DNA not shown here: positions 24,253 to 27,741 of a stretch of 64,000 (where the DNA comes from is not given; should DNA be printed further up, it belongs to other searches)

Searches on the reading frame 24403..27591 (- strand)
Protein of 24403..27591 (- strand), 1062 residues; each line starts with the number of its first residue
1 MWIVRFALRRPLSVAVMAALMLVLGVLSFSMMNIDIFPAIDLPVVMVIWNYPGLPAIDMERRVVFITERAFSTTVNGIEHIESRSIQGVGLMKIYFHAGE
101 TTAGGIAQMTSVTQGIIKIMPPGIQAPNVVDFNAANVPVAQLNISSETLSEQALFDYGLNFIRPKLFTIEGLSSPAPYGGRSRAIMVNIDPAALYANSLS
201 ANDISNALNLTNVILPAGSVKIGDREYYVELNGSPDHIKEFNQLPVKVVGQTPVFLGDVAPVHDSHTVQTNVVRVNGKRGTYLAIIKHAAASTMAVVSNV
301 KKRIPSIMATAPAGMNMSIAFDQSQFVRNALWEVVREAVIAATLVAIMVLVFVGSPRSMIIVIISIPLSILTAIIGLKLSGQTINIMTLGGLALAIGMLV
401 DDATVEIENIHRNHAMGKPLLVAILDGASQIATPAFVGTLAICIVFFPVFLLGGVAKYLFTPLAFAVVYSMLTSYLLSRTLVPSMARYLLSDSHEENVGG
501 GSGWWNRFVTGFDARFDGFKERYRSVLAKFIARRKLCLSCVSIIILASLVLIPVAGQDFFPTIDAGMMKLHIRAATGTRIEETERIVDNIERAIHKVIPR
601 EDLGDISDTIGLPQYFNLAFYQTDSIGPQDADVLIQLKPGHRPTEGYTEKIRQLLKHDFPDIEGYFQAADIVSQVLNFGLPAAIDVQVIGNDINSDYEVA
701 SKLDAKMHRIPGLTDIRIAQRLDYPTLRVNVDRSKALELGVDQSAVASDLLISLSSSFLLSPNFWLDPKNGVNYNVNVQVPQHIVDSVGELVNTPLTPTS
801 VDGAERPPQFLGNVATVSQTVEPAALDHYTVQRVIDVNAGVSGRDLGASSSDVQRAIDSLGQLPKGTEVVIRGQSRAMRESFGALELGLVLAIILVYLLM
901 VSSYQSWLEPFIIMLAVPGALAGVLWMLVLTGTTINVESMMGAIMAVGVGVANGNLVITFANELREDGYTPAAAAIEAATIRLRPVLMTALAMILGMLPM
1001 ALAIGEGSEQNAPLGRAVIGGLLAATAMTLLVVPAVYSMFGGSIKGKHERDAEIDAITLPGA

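Call 36: search_protein_families(library=pfam, proteins=[window:24403-27591:-], max_evalue=0.0001)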
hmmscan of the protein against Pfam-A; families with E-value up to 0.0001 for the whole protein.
window:24403-27591:- (1062 aa): 2 families
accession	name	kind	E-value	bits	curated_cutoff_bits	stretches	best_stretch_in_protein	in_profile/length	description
PF00873.25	ACR_tran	-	9.4e-206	686.1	28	1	3-1040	1-1020/1021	AcrB/AcrD/AcrF family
PF03176.21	MMPL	-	2.1e-06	27.3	20.5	1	827-1046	84-310/333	MMPL family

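Call 71: search_protein_families(library=padloc, proteins=[window:24403-27591:-], max_evalue=0.001)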
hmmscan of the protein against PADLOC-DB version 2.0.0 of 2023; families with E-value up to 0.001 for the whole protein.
window:24403-27591:- (1062 aa): 0 families
